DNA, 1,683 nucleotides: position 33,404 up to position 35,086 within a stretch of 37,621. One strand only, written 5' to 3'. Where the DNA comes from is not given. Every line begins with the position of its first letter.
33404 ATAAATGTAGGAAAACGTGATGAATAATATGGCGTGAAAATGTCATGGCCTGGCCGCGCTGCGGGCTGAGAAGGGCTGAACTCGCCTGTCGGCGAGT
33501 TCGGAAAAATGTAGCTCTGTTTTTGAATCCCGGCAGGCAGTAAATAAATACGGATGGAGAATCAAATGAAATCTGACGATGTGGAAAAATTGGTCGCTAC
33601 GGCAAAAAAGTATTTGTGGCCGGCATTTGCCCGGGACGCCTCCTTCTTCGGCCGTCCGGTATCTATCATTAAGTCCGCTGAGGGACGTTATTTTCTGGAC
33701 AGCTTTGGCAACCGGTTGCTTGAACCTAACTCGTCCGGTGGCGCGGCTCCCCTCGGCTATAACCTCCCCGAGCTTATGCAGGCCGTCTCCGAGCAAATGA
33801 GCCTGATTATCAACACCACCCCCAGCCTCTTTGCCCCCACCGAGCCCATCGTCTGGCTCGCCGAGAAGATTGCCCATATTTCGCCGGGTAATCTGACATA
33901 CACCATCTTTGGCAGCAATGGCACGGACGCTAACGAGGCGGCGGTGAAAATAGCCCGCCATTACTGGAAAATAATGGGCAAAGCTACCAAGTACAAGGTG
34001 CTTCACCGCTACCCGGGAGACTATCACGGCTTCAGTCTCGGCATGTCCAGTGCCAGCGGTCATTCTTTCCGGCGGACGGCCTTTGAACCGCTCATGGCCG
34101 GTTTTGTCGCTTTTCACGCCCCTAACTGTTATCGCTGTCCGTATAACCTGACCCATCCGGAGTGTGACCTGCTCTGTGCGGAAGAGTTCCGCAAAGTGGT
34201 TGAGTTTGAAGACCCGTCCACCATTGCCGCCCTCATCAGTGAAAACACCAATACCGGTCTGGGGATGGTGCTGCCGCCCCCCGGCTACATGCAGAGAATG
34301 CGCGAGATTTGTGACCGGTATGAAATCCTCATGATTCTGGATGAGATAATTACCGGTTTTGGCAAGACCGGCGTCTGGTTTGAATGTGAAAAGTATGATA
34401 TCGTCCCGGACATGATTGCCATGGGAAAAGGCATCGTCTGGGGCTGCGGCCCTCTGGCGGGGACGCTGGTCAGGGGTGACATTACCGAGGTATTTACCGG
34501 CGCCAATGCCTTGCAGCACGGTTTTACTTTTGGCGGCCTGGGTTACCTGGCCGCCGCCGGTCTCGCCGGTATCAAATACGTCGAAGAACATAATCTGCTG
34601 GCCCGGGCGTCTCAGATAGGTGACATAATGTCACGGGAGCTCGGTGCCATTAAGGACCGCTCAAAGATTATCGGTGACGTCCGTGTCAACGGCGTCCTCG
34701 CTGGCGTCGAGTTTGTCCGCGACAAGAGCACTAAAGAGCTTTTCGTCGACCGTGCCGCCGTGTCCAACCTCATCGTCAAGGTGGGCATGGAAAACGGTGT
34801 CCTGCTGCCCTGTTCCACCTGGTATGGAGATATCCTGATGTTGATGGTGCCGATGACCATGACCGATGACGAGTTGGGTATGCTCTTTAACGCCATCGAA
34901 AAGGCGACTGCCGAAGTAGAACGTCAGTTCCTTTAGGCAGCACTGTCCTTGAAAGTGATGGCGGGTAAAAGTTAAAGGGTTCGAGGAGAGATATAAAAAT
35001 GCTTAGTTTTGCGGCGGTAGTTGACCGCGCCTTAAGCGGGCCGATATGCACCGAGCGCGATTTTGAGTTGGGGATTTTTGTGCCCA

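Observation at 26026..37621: Candidate undescribed corrinoid-dependent pathway: pyrrolysine-free MtmB homologues each coupled to a class-III aminotransferase, with a LarA-type racemase, AsnC regulator and MFS transporter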

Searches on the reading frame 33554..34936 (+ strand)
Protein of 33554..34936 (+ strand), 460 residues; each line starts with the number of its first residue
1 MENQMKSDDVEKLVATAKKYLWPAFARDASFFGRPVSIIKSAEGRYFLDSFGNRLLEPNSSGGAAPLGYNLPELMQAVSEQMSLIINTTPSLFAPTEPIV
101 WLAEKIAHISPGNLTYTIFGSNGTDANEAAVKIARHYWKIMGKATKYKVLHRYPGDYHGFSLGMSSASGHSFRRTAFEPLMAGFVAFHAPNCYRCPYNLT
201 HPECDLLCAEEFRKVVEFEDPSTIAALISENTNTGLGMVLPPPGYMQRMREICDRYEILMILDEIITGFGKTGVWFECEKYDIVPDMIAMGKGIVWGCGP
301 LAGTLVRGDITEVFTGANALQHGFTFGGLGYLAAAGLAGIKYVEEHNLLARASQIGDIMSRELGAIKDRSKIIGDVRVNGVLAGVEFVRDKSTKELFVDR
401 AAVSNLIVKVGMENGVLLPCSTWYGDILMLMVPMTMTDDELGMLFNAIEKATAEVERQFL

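Call 3: search_protein_families(library=pfam, proteins=[window:33554-34936:+], max_evalue=0.01)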
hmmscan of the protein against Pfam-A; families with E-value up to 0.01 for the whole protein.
window:33554-34936:+ (460 aa): 1 family
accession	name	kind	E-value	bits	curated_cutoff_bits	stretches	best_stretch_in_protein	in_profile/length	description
PF00202.27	Aminotran_3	-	5.8e-70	236.5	30.5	1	37-451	11-402/403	Aminotransferase class-III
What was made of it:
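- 33554..34936 (+): Class-III aminotransferase ATc, about 33% identical to ATa and ATb. PF00202 at 5.8e-70 (call 3).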

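Call 4: search_protein_families(library=ncbifam, proteins=[window:33554-34936:+], max_evalue=0.01)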
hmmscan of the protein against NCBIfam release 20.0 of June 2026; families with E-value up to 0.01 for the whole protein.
window:33554-34936:+ (460 aa): 69 families (the best 25 are shown)
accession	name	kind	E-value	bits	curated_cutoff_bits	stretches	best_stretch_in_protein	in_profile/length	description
NF005375.0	PRK06917.1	equivalog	1.3e-94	317.5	535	1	35-457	14-441/448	aspartate aminotransferase family protein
NF005102.0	PRK06541.1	equivalog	9.6e-91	304.6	574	1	4-457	3-458/460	aspartate aminotransferase family protein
NF005812.0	PRK07678.1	subfamily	4.5e-90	302.4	488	1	5-454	2-449/451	aminotransferase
NF005683.0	PRK07481.1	subfamily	8.1e-88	295.4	575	1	14-456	7-451/453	hypothetical protein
NF004718.0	PRK06062.1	subfamily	3.4e-79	266.5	472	1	37-458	40-452/454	hypothetical protein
NF005682.0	PRK07480.1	subfamily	1.1e-76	258.4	510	1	5-456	5-453/459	aminotransferase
NF005993.0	PRK08117.1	subfamily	6.7e-76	255.6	574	1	9-456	4-431/433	aspartate aminotransferase family protein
NF049939.1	HyAminethphonNHLyPbfA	equivalog_domain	1.2e-75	254.7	525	1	36-454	44-441/442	(R)-1-hydroxy-2-aminoethylphosphonate ammonia-lyase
NF006228.0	PRK08360.1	equivalog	7.8e-75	252.2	608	1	38-457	26-429/443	aspartate aminotransferase family protein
NF005447.0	PRK07036.1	equivalog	9.2e-75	252.1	618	1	3-458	3-458/468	aminotransferase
NF004767.0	PRK06105.1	subfamily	1.4e-73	248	517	1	37-457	32-452/460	aminotransferase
NF052567.1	OmAmTferAptACaul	equivalog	7.7e-72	242.4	500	1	21-454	5-430/431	omega-aminotransferase AptA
NF005685.0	PRK07483.1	equivalog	1.1e-71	242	485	1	36-454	13-437/444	aspartate aminotransferase family protein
NF004755.0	PRK06082.1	equivalog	2e-71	240.8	467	1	37-457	56-454/459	aspartate aminotransferase family protein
TIGR00508.1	bioA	equivalog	2.1e-71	240.7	405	1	34-451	12-417/419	adenosylmethionine--8-amino-7-oxononanoate transaminase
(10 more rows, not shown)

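Call 38: search_solved_structures(query=window:33554-34936:+, max_evalue=1e-40)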
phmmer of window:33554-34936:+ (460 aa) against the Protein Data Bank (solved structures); distinct sequences matched with E-value up to 1e-40: 81 (the best 60 are shown).
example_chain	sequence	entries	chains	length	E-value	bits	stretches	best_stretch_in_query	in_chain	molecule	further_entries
6s54_A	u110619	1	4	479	5.3e-72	246.1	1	34-451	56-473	Aspartate aminotransferase family protein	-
9qc2_A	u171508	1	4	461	1.3e-71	244.8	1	13-439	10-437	Aspartate aminotransferase family protein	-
9gh9_A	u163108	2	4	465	2.6e-71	243.8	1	13-439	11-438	Aspartate aminotransferase family protein | Streptomyces aminotransferase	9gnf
9qgh_A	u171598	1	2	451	3.6e-71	243.4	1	13-439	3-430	Aspartate aminotransferase family protein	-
3n5m_A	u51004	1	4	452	2.8e-70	240.4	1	3-451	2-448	Adenosylmethionine-8-amino-7-oxononanoate aminotransferase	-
6fyq_A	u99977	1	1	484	8.6e-66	225.7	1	33-458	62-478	amine transaminase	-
6io1_A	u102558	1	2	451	1.5e-63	218.3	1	39-454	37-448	Aminotransferase, class III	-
6jix_B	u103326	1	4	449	2e-59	204.6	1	33-406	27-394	taurine:2-oxoglutarate aminotransferase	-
6zhk_A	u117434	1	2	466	4.6e-59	203.5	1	12-455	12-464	Adenosylmethionine-8-amino-7-oxononanoate aminotransferase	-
9j4z_A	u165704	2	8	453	6.6e-58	199.7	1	37-446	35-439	Polyamine:pyruvate transaminase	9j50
5lh9_A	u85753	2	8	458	1.2e-57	198.9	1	16-453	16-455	OMEGA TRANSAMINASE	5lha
9uvs_A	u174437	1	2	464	5e-57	196.8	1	21-451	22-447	Aminotransferase class-III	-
6hx9_B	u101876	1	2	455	7.7e-57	196.1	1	37-446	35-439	Aspartate aminotransferase family protein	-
5kr6_A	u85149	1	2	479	1.2e-56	195.5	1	25-451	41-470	4-aminobutyrate transaminase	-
3fcr_A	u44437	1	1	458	5.6e-56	193.3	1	37-444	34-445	putative aminotransferase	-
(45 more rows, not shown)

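Call 45: find_homologous_proteins(query=window:33554-34936:+)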
Query window:33554-34936:+ (460 aa): 2441 proteins with E <= 0.001 among 8000 candidates; the best 120 are listed.
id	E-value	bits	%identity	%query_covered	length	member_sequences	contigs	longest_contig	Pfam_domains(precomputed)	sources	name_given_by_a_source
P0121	0.0e+0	1043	100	99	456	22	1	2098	PF00202.28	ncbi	-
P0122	1.3e-279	945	89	99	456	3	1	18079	PF00202.28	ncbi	-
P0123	5.9e-272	920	87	99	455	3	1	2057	PF00202.28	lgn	-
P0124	1.3e-264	896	85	99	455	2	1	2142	PF00202.28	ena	-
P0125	5.6e-255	864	79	99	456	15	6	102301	PF00202.28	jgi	-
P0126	5.9e-255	864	79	99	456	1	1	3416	PF00202.28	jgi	-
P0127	2.2e-246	836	76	99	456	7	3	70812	PF00202.28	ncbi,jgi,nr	ncbi:MAG TPA: aspartate aminotransferase family protein [Dehalococcoidia bacterium]|jgi:adenosylmeth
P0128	4.5e-243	825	76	99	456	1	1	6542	PF00202.28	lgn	-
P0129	1.3e-238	810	75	99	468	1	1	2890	PF00202.28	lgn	-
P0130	3.3e-238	809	75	99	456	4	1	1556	PF00202.28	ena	-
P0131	1.0e-236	804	74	99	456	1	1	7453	PF00202.28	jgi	jgi:adenosylmethionine-8-amino-7-oxononanoate aminotransferase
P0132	1.3e-235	800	74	99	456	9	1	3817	PF00202.28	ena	-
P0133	1.9e-235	800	73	99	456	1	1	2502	PF00202.28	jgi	-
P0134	2.2e-235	800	73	99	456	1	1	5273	PF00202.28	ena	-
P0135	5.3e-235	798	73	99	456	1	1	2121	PF00202.28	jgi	-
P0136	7.2e-235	798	73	99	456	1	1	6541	PF00202.28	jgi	-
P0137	8.4e-235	798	73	99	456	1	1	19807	PF00202.28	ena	-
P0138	5.5e-234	795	73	99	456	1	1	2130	PF00202.28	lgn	-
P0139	1.4e-233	794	71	99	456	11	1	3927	PF00202.28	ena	-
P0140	4.2e-233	792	73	99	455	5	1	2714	PF00202.28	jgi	jgi:adenosylmethionine-8-amino-7-oxononanoate aminotransferase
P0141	5.2e-233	792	71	99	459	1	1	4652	PF00202.28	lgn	-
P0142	4.1e-232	789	88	84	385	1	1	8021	PF00202.28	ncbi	-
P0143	5.0e-232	789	72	99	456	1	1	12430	PF00202.28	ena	-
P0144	8.4e-232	788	72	99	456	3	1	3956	PF00202.28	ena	-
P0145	8.6e-232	788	71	99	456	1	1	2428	PF00202.28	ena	-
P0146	9.6e-232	788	72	99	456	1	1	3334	PF00202.28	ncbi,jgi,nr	ncbi:MAG: aspartate aminotransferase family protein [Dehalococcoidia bacterium]|nr:MAG: aspartate am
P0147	6.2e-231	785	72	99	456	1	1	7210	PF00202.28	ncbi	-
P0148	7.6e-231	785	72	99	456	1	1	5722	PF00202.28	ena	-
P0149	8.6e-231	784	71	99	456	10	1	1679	PF00202.28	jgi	-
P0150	1.7e-230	784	72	99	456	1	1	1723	PF00202.28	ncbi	-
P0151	4.5e-230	782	72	99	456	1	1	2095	PF00202.28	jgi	-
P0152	5.2e-230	782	72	99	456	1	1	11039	PF00202.28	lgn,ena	-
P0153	1.6e-229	780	71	98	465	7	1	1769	PF00202.28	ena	-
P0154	6.3e-228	775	71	99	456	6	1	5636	PF00202.28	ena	-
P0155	4.0e-227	772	72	99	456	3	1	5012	PF00202.28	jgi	-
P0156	5.5e-227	772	70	99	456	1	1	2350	PF00202.28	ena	-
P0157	2.9e-226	770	71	99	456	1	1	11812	PF00202.28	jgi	jgi:adenosylmethionine-8-amino-7-oxononanoate aminotransferase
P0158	2.9e-225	766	71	98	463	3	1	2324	PF00202.28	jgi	jgi:adenosylmethionine-8-amino-7-oxononanoate aminotransferase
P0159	1.5e-224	764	71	99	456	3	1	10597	PF00202.28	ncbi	-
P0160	2.0e-222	757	71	99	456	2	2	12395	PF00202.28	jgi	-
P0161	2.4e-222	757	70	98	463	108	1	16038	PF00202.28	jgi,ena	-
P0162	4.3e-222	756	69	98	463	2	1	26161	PF00202.28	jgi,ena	-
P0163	1.1e-221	754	69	99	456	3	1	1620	PF00202.28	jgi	-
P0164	1.2e-219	748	68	98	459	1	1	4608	PF00202.28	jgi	-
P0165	5.5e-219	746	69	99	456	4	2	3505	PF00202.28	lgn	-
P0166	1.0e-218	745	69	99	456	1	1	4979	PF00202.28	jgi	jgi:adenosylmethionine-8-amino-7-oxononanoate aminotransferase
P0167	1.3e-218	744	68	99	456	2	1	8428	PF00202.28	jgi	-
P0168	3.0e-217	740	68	98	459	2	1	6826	PF00202.28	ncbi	-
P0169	3.7e-217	740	69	99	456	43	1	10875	PF00202.28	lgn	-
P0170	3.0e-213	727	67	99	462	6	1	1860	PF00202.28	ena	-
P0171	2.2e-212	724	67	98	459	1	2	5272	PF00202.28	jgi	-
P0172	2.8e-212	723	67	99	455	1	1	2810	PF00202.28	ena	-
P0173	9.9e-211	718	67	99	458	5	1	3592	PF00202.28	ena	-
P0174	1.0e-210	718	73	88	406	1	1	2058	PF00202.28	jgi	-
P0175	9.2e-210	715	67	99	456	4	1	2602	PF00202.28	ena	-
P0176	4.2e-208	710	66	99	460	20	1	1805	PF00202.28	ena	-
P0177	1.2e-206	705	66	99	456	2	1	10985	PF00202.28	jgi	jgi:adenosylmethionine-8-amino-7-oxononanoate aminotransferase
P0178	3.4e-206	703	65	99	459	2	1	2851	PF00202.28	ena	-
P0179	7.1e-206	702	65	99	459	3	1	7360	PF00202.28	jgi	jgi:adenosylmethionine-8-amino-7-oxononanoate aminotransferase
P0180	3.8e-203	693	64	99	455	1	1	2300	PF00202.28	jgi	-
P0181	3.6e-199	680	64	99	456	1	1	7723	PF00202.28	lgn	-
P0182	8.2e-195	666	63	99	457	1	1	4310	PF00202.28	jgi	jgi:taurine-pyruvate aminotransferase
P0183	1.4e-184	632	69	84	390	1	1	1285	PF00202.28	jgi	jgi:adenosylmethionine-8-amino-7-oxononanoate aminotransferase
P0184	2.3e-164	566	55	98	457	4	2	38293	PF00202.28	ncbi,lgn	-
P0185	8.5e-164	564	55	98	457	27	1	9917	PF00202.28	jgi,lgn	jgi:adenosylmethionine-8-amino-7-oxononanoate aminotransferase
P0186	3.6e-163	562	55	98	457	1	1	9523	PF00202.28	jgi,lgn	-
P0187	4.4e-163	561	71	69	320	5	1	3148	PF00202.28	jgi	jgi:adenosylmethionine-8-amino-7-oxononanoate aminotransferase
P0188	4.9e-163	561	55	98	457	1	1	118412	PF00202.28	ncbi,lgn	-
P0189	1.5e-162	560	53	98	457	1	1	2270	PF00202.28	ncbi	-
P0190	1.9e-162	559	54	98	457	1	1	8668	PF00202.28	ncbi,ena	-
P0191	2.8e-162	559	55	99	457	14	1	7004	PF00202.28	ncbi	-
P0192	5.5e-162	558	53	98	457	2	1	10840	PF00202.28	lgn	-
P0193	6.0e-162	558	54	98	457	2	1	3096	PF00202.28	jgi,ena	-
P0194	7.4e-162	557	53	98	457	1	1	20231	PF00202.28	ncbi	-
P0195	7.7e-162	557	55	98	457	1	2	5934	PF00202.28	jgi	jgi:adenosylmethionine-8-amino-7-oxononanoate aminotransferase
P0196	1.4e-161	556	53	99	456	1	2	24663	PF00202.28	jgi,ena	-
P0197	1.5e-161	556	56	97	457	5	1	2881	PF00202.28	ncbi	ncbi:MAG: aspartate aminotransferase family protein [Chloroflexota bacterium]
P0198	2.4e-161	556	54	99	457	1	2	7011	PF00202.28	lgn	-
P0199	4.2e-161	555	55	98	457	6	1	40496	PF00202.28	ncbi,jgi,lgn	-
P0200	4.3e-160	551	55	98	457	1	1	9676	PF00202.28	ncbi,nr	ncbi:MAG: aspartate aminotransferase family protein [Dehalococcoidia bacterium]|nr:aspartate aminotr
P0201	9.8e-160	550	53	99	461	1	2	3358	PF00202.28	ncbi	ncbi:MAG: aminotransferase class III-fold pyridoxal phosphate-dependent enzyme [Desulfatiglandales b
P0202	1.8e-159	549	53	99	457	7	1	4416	PF00202.28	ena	-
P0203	2.5e-159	549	53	98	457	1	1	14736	PF00202.28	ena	-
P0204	3.7e-159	548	53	98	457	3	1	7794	PF00202.28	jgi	jgi:adenosylmethionine-8-amino-7-oxononanoate aminotransferase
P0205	5.3e-159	548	52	98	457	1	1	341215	PF00202.28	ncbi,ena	-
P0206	5.8e-159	548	54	98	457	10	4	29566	PF00202.28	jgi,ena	-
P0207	8.6e-159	547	53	99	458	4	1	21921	PF00202.28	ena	-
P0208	2.8e-158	545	55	98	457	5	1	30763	PF00202.28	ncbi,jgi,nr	ncbi:MAG: aminotransferase class III-fold pyridoxal phosphate-dependent enzyme [Dehalococcoidia bact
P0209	2.9e-158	545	53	98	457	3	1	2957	PF00202.28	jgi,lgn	-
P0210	3.6e-158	545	55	98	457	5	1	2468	PF00202.28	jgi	jgi:adenosylmethionine-8-amino-7-oxononanoate aminotransferase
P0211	1.1e-157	544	52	98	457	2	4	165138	PF00202.28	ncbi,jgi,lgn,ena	-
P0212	1.4e-157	543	52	98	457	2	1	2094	PF00202.28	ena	-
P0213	6.8e-155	534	53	98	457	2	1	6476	PF00202.28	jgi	-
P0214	1.8e-152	526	51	100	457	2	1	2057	PF00202.28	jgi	jgi:adenosylmethionine-8-amino-7-oxononanoate aminotransferase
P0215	4.9e-149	515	50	99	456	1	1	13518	PF00202.28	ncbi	-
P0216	4.8e-142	492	56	83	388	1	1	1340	PF00202.28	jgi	jgi:putrescine aminotransferase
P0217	3.4e-122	427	45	98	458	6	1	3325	PF00202.28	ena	-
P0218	2.7e-117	410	67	57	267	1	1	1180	PF00202.28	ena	-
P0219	1.1e-116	408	44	98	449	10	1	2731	PF00202.28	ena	-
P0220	6.6e-108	379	41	98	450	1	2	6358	PF00202.28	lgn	-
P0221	1.6e-106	375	42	99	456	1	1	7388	PF00202.28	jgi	jgi:adenosylmethionine-8-amino-7-oxononanoate aminotransferase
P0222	4.9e-106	373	55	66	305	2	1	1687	PF00202.28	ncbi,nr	ncbi:MAG TPA: aspartate aminotransferase family protein, partial [Dehalococcoidia bacterium]|nr:aspa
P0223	2.2e-103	364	62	55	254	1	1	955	PF00202.28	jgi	jgi:L-2,4-diaminobutyrate transaminase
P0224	4.0e-92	327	36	95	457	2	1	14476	PF00202.28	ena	-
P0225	9.7e-92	326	42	80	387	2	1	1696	PF00202.28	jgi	-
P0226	2.8e-87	311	39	94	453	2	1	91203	PF00202.28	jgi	-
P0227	1.3e-86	309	38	93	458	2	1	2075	PF00202.28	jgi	jgi:adenosylmethionine-8-amino-7-oxononanoate aminotransferase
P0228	2.6e-86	308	37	99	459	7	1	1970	PF00202.28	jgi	jgi:adenosylmethionine-8-amino-7-oxononanoate aminotransferase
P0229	9.1e-86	306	37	98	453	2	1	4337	PF00202.28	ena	-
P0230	1.3e-83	299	35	98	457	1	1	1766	PF00202.28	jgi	jgi:adenosylmethionine-8-amino-7-oxononanoate aminotransferase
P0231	3.2e-83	298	36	99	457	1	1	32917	PF00202.28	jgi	jgi:adenosylmethionine-8-amino-7-oxononanoate aminotransferase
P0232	9.0e-83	297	36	94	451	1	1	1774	PF00202.28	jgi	jgi:adenosylmethionine-8-amino-7-oxononanoate aminotransferase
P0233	5.6e-81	291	35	91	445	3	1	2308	PF00202.28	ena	-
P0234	7.8e-81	290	36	98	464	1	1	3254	PF00202.28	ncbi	-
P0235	8.7e-81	290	35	95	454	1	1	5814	PF00202.28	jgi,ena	-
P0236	1.6e-80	289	35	93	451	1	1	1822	PF00202.28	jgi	jgi:adenosylmethionine-8-amino-7-oxononanoate aminotransferase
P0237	2.2e-80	289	36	95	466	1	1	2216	PF00202.28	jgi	jgi:adenosylmethionine-8-amino-7-oxononanoate aminotransferase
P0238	1.0e-79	287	36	98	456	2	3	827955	PF00202.28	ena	-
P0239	1.1e-79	286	36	92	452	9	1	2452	PF00202.28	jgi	-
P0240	3.1e-79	285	35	98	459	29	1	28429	PF00202.28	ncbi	-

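Call 46: find_encoding_contigs(protein=P0125, flank=7000, max_places=2)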
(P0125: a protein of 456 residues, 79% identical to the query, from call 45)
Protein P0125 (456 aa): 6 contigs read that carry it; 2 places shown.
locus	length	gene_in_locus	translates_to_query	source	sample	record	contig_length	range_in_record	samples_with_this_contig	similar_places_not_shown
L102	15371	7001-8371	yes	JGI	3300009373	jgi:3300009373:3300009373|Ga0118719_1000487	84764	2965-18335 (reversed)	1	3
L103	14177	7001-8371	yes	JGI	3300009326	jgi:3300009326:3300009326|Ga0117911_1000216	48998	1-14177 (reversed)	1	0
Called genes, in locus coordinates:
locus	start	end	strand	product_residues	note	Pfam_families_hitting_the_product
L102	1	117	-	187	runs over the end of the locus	PF01558:POR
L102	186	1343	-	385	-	PF04295:GD_AH_second, PF20629:GD_AH_C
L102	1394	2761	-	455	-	PF00202:Aminotran_3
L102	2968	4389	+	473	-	PF00202:Aminotran_3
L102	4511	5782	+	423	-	PF09861:Lar_N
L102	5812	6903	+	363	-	PF00180:Iso_dh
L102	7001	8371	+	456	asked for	PF00202:Aminotran_3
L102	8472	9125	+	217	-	PF02607:B12-binding_2, PF02310:B12-binding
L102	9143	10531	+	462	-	PF05369:MtmB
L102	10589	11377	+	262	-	PF04321:RmlD_sub_bind (weak), PF01073:3Beta_HSD (weak), PF01370:Epimerase, PF02719:Polysacc_synt_2, PF13460:NAD_binding_10, PF16363:GDP_Man_Dehyd, PF07993:NAD_binding_4 (weak)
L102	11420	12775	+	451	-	PF03972:MmgE_PrpD_N, PF19305:MmgE_PrpD_C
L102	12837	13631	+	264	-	PF00106:adh_short, PF08659:KR, PF13561:adh_short_C2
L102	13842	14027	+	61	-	PF01361:Tautomerase, PF14552:Tautomerase_2 (weak)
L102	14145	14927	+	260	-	PF01791:DeoC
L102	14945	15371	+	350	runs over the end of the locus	PF08240:ADH_N, PF01262:AlaDh_PNT_C (weak), PF16912:Glu_dehyd_C, PF00107:ADH_zinc_N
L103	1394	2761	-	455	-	PF00202:Aminotran_3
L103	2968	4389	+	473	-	PF00202:Aminotran_3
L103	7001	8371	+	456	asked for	PF00202:Aminotran_3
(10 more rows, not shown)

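Call 47: find_encoding_contigs(protein=P0127, flank=7000, max_places=2)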
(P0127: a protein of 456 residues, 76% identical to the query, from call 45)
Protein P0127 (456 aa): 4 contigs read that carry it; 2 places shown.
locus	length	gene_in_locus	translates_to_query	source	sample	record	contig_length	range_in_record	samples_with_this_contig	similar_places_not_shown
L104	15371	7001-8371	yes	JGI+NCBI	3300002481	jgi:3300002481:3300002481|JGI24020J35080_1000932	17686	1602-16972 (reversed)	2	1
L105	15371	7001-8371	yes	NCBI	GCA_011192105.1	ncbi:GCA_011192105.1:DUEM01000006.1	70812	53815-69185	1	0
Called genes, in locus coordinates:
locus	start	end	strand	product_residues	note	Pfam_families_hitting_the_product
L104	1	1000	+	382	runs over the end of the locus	PF04055:Radical_SAM (weak)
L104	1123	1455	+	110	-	-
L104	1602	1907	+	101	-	PF13451:zf_Tbcl, PF23477:zf_Tbcl_2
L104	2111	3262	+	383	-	PF02746:MR_MLE_N, PF13378:MR_MLE_C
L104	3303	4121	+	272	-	PF04055:Radical_SAM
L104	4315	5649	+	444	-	PF00202:Aminotran_3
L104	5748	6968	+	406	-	PF04015:DUF362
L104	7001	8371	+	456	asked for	PF00202:Aminotran_3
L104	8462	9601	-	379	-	PF02746:MR_MLE_N, PF13378:MR_MLE_C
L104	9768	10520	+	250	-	PF00106:adh_short, PF08659:KR, PF13561:adh_short_C2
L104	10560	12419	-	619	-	PF02730:AFOR_N, PF01314:AFOR_C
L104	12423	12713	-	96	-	PF02597:ThiS (weak)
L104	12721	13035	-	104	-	-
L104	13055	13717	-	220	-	PF00392:GntR, PF13545:HTH_Crp_2 (faint), PF07729:FCD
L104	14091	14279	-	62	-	-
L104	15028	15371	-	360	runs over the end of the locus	PF08281:Sigma70_r4_2 (faint), PF00196:GerE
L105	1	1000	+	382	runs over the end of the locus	PF04055:Radical_SAM (weak)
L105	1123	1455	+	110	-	-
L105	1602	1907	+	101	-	PF13451:zf_Tbcl, PF23477:zf_Tbcl_2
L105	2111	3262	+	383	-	PF02746:MR_MLE_N, PF13378:MR_MLE_C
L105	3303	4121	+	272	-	PF04055:Radical_SAM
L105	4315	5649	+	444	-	PF00202:Aminotran_3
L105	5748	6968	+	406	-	PF04015:DUF362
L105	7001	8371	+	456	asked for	PF00202:Aminotran_3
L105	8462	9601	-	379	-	PF02746:MR_MLE_N, PF13378:MR_MLE_C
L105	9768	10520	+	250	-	PF00106:adh_short, PF08659:KR, PF13561:adh_short_C2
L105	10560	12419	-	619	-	PF02730:AFOR_N, PF01314:AFOR_C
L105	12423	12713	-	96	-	PF02597:ThiS (weak)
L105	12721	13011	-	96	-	-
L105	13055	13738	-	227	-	PF00392:GntR, PF13545:HTH_Crp_2 (faint), PF07729:FCD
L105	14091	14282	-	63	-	-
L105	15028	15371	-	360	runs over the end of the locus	PF08281:Sigma70_r4_2 (faint), PF00196:GerE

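Call 48: find_encoding_contigs(protein=P0162, flank=7000, max_places=1)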
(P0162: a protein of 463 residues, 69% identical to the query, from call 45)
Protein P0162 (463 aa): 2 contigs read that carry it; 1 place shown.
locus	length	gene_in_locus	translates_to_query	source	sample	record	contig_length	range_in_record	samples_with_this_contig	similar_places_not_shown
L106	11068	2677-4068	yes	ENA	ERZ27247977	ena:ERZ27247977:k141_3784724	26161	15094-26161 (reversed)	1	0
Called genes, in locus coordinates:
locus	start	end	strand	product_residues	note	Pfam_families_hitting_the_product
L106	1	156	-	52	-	?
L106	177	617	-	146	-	PF01597:GCV_H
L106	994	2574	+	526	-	PF00389:2-Hacid_dh, PF02826:2-Hacid_dh_C, PF19304:PGDH_inter, PF01842:ACT (weak)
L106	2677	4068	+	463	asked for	PF00202:Aminotran_3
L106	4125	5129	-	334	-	PF12705:PDDEXK_1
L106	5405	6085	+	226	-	PF02683:DsbD_TM, PF13386:DsbD_2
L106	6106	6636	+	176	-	PF00578:AhpC-TSA, PF08534:Redoxin, PF13098:Thioredoxin_2 (weak), PF00085:Thioredoxin, PF13905:Thioredoxin_8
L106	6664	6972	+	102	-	-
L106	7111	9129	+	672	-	PF00456:Transketolase_N, PF02779:Transket_pyr, PF02780:Transketolase_C, PF22613:Transketolase_C_1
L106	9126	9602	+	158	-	PF02502:LacAB_rpiB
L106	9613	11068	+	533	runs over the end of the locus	PF00342:PGI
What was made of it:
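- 33554..34936 (+): Orthologues also occur unlinked in L104/L105 and L106 (calls 47, 48).
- ATc orthologues at 76% and 69% identity sit far from any Corr/MtmB (calls 47, 48). ATc orthologues are unlinked in L104/L105 and L106 (calls 47, 48).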

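Call 49: find_encoding_contigs(protein=P0188, flank=7000, max_places=1)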
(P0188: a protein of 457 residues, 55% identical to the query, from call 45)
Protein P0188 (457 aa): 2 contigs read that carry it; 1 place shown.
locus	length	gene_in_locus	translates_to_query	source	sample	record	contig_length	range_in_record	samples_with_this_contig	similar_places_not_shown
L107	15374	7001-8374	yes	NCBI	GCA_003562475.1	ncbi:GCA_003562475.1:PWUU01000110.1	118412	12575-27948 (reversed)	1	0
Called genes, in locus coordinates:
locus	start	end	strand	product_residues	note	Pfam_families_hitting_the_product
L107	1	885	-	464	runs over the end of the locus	PF21269:TreT_GT1, PF20706:GT4-conflict, PF00534:Glycos_transf_1, PF13692:Glyco_trans_1_4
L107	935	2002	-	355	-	PF00483:NTP_transferase, PF12804:NTP_transf_3 (weak), PF25087:GMPPB_C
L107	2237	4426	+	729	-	PF00982:Glyco_transf_20, PF00534:Glycos_transf_1 (faint), PF02358:Trehalose_PPase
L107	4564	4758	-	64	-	-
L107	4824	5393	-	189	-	-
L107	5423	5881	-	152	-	PF00582:Usp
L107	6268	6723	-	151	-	PF00582:Usp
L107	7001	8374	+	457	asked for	PF00202:Aminotran_3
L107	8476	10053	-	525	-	PF01554:MatE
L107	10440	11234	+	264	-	-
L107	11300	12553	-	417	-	PF04015:DUF362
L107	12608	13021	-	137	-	PF01894:YjbQ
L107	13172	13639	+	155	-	PF00149:Metallophos (faint), PF12850:Metallophos_2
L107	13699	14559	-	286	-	PF23023:Anti-Pycsar_Apyc1 (weak), PF00753:Lactamase_B, PF12706:Lactamase_B_2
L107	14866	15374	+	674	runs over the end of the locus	PF00580:UvrD-helicase, PF13245:AAA_19, PF13604:AAA_30 (faint), PF13361:UvrD_C, PF13538:UvrD_C_2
